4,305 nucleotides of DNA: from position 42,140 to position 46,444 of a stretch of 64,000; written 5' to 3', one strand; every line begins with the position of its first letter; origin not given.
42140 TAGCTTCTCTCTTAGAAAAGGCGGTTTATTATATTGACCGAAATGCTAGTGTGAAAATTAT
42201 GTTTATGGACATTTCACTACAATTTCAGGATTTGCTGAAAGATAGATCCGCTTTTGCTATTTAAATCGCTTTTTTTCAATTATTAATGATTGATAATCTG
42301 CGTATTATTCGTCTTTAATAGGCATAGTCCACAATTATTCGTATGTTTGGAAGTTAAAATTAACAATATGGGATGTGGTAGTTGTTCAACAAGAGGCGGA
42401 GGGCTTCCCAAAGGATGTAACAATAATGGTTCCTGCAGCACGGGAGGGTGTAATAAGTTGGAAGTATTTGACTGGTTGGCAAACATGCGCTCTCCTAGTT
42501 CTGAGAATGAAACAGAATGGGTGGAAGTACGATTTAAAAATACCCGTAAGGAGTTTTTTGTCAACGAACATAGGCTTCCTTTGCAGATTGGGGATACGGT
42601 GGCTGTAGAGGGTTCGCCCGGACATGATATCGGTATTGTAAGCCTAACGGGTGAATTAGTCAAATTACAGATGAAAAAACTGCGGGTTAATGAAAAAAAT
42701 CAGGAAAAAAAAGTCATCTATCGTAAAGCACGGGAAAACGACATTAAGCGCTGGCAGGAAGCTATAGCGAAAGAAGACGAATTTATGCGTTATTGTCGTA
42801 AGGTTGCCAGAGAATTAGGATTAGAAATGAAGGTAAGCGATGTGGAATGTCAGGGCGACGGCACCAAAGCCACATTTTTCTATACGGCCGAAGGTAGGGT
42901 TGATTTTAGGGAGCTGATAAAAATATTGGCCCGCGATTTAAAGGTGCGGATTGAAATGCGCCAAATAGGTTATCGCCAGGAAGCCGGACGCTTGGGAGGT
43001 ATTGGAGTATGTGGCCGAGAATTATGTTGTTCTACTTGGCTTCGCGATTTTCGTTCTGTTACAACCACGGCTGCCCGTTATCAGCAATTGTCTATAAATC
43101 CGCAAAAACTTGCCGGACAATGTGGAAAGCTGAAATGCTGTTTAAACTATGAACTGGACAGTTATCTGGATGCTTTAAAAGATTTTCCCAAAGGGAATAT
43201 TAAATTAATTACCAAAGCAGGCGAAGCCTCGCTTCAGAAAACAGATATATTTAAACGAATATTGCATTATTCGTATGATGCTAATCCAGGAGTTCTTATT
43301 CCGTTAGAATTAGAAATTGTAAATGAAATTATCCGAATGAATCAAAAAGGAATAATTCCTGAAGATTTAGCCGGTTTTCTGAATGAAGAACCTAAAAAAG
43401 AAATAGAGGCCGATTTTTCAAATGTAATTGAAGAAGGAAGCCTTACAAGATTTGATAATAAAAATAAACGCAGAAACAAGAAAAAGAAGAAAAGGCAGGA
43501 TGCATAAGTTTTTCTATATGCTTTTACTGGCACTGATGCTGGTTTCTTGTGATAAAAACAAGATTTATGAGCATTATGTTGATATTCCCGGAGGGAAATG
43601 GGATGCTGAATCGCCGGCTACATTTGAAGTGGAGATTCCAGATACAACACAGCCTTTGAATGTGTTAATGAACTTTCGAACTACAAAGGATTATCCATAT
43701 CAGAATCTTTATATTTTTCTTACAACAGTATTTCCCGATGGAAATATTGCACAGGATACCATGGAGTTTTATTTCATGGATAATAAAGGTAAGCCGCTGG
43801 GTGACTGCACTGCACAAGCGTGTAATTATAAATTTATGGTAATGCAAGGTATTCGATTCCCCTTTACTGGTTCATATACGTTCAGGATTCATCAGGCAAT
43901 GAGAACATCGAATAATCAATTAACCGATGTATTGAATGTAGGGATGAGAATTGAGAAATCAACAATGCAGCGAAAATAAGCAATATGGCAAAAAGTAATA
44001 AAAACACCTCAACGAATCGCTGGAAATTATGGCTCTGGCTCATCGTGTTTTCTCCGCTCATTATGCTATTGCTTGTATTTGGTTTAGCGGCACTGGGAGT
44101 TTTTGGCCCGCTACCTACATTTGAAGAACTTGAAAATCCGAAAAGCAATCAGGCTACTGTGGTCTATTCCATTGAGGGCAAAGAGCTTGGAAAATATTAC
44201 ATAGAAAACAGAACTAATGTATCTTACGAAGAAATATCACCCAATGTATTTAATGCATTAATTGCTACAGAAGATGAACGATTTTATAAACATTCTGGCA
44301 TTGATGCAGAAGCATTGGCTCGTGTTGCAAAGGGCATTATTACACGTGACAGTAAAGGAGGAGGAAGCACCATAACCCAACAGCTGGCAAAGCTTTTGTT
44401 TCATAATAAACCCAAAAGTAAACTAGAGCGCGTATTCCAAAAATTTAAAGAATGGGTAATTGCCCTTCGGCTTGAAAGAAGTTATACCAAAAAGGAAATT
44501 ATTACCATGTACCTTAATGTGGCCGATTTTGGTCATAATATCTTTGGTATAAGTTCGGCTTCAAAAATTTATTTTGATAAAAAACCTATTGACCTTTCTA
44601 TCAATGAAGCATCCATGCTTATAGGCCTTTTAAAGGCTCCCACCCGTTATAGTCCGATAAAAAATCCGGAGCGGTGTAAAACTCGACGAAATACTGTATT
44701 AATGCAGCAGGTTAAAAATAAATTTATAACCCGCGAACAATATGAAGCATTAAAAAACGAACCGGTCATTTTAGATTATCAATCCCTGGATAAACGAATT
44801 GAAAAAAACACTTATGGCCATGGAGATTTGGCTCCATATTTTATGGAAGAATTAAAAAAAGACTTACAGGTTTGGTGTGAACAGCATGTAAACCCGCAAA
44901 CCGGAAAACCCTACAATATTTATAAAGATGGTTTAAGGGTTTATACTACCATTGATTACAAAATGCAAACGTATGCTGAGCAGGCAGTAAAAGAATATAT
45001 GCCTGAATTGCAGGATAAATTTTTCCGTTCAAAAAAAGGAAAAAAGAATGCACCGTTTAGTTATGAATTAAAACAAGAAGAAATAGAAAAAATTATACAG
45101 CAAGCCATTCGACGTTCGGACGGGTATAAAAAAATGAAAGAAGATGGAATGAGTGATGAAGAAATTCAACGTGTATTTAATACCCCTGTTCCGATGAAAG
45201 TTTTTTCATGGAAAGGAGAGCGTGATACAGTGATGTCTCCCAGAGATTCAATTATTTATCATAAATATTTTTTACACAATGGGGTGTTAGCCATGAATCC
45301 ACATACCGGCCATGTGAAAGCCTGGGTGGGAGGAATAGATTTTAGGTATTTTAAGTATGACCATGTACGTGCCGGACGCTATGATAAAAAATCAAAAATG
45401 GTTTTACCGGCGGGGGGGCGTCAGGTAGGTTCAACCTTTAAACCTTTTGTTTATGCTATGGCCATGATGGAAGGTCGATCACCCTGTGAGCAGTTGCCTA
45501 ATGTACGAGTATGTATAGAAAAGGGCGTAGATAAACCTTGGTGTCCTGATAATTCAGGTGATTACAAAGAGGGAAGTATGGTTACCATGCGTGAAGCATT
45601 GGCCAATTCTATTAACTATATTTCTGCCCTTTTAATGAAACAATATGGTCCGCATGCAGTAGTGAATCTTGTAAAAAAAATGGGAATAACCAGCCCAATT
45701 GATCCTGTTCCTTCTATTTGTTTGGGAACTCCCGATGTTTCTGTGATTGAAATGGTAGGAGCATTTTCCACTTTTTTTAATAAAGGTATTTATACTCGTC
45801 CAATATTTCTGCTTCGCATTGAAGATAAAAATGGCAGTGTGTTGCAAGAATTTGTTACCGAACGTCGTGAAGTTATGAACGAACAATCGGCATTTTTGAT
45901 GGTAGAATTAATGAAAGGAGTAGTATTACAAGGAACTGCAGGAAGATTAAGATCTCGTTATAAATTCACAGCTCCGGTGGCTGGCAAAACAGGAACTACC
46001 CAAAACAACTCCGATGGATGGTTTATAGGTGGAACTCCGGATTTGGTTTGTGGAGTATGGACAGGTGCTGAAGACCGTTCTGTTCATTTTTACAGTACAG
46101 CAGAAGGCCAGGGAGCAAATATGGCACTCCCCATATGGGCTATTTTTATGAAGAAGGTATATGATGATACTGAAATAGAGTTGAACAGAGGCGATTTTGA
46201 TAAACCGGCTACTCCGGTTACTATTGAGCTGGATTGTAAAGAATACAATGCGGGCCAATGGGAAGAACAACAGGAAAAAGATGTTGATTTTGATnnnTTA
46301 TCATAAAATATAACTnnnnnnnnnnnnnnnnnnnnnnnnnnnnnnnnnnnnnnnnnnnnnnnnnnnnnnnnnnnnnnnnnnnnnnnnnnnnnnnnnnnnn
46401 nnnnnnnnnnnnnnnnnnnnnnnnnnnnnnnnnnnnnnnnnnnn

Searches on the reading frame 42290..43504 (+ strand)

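Call 57: search_protein_families(library=pfam, proteins=[window:42290-43504:+], max_evalue=0.0001)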
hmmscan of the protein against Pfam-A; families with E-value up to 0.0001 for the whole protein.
window:42290-43504:+ (405 aa): 1 family
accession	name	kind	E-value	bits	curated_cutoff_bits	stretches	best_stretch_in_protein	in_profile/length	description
PF04468.17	PSP1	-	6.5e-32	110.1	27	1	142-226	2-86/86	PSP1 C-terminal conserved region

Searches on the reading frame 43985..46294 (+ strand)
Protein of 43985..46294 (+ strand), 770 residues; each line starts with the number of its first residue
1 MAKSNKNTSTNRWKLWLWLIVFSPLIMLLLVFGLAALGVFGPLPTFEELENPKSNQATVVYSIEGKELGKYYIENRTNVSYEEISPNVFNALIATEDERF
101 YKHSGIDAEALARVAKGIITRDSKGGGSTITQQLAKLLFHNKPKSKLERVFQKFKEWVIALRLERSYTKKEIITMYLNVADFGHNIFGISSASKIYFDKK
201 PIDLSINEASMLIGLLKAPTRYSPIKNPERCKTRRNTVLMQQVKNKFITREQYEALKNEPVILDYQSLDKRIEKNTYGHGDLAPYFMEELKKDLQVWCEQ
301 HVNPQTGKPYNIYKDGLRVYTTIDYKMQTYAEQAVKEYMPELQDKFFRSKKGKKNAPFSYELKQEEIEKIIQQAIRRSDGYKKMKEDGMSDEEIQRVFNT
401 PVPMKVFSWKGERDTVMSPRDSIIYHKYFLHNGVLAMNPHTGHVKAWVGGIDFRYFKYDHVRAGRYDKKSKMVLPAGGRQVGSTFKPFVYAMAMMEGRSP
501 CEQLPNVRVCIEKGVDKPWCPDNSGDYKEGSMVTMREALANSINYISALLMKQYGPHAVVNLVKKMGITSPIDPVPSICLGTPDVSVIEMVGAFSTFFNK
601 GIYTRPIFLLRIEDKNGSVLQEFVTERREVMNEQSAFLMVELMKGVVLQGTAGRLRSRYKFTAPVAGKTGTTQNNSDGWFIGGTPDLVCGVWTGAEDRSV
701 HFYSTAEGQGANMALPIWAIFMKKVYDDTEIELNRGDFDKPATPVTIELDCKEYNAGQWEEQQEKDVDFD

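Call 57: search_protein_families(library=pfam, proteins=[window:43985-46294:+], max_evalue=0.0001)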
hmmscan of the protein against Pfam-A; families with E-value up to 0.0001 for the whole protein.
window:43985-46294:+ (770 aa): 2 families
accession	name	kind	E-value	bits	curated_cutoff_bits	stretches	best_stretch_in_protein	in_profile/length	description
PF00912.28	Transgly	-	1.7e-57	194.1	27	1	66-241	3-176/178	Transglycosylase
PF00905.27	Transpeptidase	-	1.1e-21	77.8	22.1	1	434-685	3-266/299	Penicillin binding protein transpeptidase domain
